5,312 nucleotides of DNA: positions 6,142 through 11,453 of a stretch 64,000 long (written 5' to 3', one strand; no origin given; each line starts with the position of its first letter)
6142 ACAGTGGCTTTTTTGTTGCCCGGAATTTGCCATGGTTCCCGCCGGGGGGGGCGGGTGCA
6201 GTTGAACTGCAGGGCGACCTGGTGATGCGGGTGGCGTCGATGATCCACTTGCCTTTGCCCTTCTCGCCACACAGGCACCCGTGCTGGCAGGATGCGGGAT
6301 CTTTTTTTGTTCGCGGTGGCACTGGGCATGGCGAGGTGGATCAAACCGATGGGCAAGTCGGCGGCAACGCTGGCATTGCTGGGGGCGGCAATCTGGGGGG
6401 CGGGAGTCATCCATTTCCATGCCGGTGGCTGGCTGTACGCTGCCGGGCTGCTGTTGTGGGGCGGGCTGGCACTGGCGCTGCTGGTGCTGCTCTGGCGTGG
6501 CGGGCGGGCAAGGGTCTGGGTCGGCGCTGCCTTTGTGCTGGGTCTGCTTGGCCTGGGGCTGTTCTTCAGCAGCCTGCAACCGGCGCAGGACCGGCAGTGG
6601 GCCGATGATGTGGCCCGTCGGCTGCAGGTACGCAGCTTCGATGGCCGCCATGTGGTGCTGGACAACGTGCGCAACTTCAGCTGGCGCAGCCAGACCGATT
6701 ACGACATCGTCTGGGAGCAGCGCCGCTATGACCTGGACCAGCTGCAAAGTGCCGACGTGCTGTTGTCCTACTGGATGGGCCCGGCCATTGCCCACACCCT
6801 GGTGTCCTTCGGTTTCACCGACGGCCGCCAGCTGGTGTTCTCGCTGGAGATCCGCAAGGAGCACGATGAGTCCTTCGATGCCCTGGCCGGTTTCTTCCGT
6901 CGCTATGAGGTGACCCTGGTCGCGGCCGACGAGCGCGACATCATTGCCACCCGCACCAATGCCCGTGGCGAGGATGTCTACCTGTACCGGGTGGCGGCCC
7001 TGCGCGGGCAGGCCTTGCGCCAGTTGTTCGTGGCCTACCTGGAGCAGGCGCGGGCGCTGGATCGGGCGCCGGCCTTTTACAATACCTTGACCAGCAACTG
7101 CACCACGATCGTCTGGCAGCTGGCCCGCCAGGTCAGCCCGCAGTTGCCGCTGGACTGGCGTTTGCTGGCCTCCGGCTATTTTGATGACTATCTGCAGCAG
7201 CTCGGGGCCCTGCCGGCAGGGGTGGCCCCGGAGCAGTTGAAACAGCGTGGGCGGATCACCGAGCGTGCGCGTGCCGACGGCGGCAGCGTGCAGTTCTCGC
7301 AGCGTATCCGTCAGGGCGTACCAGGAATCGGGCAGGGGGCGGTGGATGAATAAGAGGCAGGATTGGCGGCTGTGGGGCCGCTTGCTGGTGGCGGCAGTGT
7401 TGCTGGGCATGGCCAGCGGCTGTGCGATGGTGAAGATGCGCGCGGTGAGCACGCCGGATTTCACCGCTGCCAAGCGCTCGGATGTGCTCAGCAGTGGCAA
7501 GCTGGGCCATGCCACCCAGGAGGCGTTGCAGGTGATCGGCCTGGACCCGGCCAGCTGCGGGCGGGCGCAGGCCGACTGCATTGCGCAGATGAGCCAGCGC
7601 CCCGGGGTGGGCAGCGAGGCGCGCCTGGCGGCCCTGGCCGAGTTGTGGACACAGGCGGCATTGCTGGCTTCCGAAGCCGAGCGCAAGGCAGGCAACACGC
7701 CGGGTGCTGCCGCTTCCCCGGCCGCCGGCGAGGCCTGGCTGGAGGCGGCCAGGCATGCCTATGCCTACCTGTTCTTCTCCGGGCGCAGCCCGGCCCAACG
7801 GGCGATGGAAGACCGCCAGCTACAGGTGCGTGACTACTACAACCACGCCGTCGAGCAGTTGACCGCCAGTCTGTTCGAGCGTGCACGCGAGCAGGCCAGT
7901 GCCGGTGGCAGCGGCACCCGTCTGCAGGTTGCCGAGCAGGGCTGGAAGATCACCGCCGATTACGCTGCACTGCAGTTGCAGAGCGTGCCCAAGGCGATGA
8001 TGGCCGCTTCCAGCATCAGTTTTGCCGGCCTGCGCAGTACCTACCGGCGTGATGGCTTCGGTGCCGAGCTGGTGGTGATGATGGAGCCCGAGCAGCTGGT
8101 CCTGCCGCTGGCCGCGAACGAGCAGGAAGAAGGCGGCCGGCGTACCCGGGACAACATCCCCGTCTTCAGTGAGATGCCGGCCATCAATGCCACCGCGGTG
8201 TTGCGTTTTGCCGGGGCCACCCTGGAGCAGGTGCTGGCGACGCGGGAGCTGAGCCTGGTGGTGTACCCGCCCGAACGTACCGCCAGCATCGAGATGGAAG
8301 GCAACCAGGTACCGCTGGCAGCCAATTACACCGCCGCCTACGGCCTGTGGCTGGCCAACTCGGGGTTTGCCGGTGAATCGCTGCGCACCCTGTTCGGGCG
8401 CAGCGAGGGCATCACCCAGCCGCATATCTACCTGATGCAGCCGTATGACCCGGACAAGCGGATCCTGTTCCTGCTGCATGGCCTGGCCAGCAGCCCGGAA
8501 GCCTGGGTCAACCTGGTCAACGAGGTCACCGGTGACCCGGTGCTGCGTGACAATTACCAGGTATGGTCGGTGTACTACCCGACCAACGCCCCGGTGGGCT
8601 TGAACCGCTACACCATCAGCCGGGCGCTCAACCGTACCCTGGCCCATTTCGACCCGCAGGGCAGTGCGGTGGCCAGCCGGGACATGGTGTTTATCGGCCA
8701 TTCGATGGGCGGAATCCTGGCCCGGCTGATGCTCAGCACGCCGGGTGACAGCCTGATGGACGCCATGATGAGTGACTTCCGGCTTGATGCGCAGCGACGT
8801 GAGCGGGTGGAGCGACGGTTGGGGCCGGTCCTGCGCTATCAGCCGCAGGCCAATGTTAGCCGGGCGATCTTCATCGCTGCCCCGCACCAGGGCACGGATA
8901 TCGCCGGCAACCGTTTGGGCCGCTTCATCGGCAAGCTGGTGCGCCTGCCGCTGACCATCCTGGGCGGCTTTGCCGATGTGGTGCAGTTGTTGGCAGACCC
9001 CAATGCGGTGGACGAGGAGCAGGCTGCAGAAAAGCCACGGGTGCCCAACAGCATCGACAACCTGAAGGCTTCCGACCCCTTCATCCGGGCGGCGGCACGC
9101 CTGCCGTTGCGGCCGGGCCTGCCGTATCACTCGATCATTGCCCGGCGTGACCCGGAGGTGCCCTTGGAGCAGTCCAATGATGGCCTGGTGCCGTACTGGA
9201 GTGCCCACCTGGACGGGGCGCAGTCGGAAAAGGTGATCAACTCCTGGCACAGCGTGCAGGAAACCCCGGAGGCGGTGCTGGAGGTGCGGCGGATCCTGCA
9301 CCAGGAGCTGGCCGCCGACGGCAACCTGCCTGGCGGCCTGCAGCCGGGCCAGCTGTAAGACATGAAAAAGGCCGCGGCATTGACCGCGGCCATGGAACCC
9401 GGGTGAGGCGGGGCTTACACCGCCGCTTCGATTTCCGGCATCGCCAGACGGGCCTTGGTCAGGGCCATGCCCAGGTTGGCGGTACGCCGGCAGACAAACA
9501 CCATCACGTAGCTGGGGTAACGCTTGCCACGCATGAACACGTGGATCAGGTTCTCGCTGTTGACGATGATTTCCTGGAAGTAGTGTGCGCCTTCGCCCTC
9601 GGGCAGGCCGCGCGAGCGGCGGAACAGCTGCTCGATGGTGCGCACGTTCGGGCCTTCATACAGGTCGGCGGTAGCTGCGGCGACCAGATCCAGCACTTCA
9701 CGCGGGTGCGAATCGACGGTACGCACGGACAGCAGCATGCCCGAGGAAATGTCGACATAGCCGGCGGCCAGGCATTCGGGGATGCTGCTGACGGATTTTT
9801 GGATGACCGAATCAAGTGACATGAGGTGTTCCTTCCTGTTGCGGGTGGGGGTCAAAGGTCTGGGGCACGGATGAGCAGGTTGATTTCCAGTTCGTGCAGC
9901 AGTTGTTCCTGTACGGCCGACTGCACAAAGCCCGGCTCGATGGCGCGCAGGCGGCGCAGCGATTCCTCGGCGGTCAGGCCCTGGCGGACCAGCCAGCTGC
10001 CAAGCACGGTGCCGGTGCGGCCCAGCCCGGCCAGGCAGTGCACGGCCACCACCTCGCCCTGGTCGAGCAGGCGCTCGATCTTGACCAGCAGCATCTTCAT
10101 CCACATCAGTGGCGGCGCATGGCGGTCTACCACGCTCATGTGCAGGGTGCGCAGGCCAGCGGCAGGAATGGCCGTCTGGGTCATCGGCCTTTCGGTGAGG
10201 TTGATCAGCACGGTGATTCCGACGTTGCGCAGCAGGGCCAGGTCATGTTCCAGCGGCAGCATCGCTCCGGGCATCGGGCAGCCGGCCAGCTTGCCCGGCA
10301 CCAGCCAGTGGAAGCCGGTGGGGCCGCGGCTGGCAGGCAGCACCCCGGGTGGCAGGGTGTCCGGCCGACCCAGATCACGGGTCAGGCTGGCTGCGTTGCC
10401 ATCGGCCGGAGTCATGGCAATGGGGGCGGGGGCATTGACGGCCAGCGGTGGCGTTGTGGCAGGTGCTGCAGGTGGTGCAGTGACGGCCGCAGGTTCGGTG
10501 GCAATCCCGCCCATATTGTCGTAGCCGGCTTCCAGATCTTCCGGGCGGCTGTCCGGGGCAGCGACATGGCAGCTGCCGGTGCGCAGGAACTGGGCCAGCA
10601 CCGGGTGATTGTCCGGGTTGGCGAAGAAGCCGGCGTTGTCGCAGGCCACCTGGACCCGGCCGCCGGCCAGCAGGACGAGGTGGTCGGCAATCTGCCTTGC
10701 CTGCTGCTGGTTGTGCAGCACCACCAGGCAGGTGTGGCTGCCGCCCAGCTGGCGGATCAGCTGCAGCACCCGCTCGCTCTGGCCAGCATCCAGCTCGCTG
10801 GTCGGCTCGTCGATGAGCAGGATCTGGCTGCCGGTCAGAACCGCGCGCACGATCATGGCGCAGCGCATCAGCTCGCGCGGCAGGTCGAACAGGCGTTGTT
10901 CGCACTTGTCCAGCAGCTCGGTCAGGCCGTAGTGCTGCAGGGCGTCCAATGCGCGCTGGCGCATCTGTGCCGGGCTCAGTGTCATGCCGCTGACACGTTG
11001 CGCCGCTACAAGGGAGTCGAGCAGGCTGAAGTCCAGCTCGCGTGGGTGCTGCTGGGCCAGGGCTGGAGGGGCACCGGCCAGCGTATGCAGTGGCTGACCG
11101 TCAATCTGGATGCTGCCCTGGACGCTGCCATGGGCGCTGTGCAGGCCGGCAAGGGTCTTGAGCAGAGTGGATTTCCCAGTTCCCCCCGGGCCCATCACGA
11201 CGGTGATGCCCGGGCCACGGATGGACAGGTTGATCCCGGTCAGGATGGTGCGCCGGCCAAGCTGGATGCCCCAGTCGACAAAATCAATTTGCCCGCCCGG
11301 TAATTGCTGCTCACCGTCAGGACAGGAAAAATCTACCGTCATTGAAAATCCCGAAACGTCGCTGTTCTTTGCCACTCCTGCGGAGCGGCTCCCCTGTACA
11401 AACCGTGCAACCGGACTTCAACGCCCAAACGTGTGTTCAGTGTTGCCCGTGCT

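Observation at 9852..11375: Orphan ABC-ATPase domain fused to a dual-specificity phosphatase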

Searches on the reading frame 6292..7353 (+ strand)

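Call 81: search_protein_families(library=pfam, proteins=[window:6292-7353:+], max_evalue=0.001)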
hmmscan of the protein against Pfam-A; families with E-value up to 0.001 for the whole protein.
window:6292-7353:+ (353 aa): 1 family
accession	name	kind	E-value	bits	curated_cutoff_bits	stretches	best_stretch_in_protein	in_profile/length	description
PF13387.12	Lnb_N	-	1.1e-44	152.5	22.2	1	141-295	5-175/175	Lnb N-terminal periplasmic domain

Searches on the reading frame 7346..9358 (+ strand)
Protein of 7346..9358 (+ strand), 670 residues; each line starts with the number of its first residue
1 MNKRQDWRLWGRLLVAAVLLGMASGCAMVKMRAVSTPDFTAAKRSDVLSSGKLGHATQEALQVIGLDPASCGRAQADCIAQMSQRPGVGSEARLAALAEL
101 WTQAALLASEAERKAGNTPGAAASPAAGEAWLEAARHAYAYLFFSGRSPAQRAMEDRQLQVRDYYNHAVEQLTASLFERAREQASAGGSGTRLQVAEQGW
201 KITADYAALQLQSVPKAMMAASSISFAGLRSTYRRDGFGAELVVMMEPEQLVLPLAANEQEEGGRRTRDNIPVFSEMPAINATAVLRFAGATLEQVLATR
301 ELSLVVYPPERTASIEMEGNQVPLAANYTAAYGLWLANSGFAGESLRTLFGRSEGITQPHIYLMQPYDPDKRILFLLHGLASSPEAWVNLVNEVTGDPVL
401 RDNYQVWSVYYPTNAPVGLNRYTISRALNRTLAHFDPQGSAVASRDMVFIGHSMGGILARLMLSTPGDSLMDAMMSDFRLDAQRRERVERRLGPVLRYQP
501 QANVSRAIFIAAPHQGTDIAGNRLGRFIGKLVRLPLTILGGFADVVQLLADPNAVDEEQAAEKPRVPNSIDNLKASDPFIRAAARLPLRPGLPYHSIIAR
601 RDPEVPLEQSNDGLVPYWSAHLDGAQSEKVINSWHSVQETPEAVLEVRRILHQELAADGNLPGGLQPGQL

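Call 81: search_protein_families(library=pfam, proteins=[window:7346-9358:+], max_evalue=0.001)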
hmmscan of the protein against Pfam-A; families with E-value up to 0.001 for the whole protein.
window:7346-9358:+ (670 aa): 2 families
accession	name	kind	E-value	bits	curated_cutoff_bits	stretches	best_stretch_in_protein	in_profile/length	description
PF12697.13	Abhydrolase_6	-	2.6e-08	35.2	26.3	1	374-646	1-216/217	Alpha/beta hydrolase family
PF07819.20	PGAP1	-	0.0003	21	24.3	1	439-466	85-112/233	PGAP1-like alpha/beta domain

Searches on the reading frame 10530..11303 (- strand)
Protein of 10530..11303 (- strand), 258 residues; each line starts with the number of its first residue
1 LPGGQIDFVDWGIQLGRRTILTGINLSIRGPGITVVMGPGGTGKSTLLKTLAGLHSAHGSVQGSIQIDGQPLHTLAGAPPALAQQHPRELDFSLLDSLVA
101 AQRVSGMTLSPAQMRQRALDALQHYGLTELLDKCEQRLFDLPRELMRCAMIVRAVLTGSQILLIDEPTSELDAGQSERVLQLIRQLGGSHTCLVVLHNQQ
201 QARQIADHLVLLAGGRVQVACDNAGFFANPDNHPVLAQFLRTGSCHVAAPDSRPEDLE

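Call 78: find_homologous_proteins(query=window:10530-11303:-, max_evalue=1e-20)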
Query seq(258 aa) (258 aa): 200 proteins with E <= 1e-20 among 2941 candidates; the best 120 are listed.
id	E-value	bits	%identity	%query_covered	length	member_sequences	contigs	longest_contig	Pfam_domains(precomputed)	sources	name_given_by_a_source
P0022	5.7e-73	263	57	94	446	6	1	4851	PF22784.2,PF00005.34,PF22785.2,PF13401.13,PF02463.26,PF00782.26,PF13304.13,PF13191.13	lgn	-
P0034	5.1e-72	260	55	96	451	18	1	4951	PF22784.2,PF00005.34,PF22785.2,PF13401.13,PF00782.26,PF13304.13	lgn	-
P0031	2.0e-71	258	55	94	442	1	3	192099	PF22784.2,PF00005.34,PF22785.2,PF13401.13,PF13238.13,PF00782.26,PF13191.13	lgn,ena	-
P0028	7.9e-71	256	58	94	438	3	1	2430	PF22784.2,PF00005.34,PF22785.2,PF00782.26,PF13304.13,PF13191.13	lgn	-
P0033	3.3e-69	251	56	94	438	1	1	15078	PF22784.2,PF00005.34,PF22785.2,PF00782.26,PF13304.13,PF13191.13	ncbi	-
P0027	1.5e-68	249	54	94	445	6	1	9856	PF22784.2,PF00005.34,PF22785.2,PF02463.26,PF00782.26,PF13191.13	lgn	-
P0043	1.1e-67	246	54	94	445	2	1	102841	PF22784.2,PF00005.34,PF22785.2,PF13401.13,PF00782.26,PF13191.13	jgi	jgi:atypical dual specificity phosphatase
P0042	9.0e-66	240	53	94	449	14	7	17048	PF22784.2,PF00005.34,PF22785.2,PF13401.13,PF00782.26,PF13304.13,PF13191.13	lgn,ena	-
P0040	2.3e-65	238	52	94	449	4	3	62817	PF22784.2,PF00005.34,PF22785.2,PF00782.26,PF13304.13,PF13191.13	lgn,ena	-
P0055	1.2e-62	229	49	96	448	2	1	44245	PF22784.2,PF00005.34,PF22785.2,PF00782.26,PF13191.13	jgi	jgi:atypical dual specificity phosphatase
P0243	4.9e-45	172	42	96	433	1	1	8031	PF22784.2,PF22741.2,PF00005.34,PF22785.2,PF13401.13,PF00782.26,PF13304.13,PF13191.13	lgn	-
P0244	6.7e-45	171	44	95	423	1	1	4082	PF00005.34,PF13401.13,PF13304.13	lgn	-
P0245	1.1e-44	171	41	97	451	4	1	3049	PF22784.2,PF00005.34,PF22785.2,PF00782.26,PF13304.13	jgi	jgi:atypical dual specificity phosphatase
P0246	4.3e-44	169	41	96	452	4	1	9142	PF22784.2,PF22741.2,PF00005.34,PF22785.2,PF13401.13,PF00782.26,PF13191.13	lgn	-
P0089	5.0e-44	169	40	96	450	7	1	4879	PF22784.2,PF22741.2,PF00005.34,PF22785.2,PF13401.13,PF00782.26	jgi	-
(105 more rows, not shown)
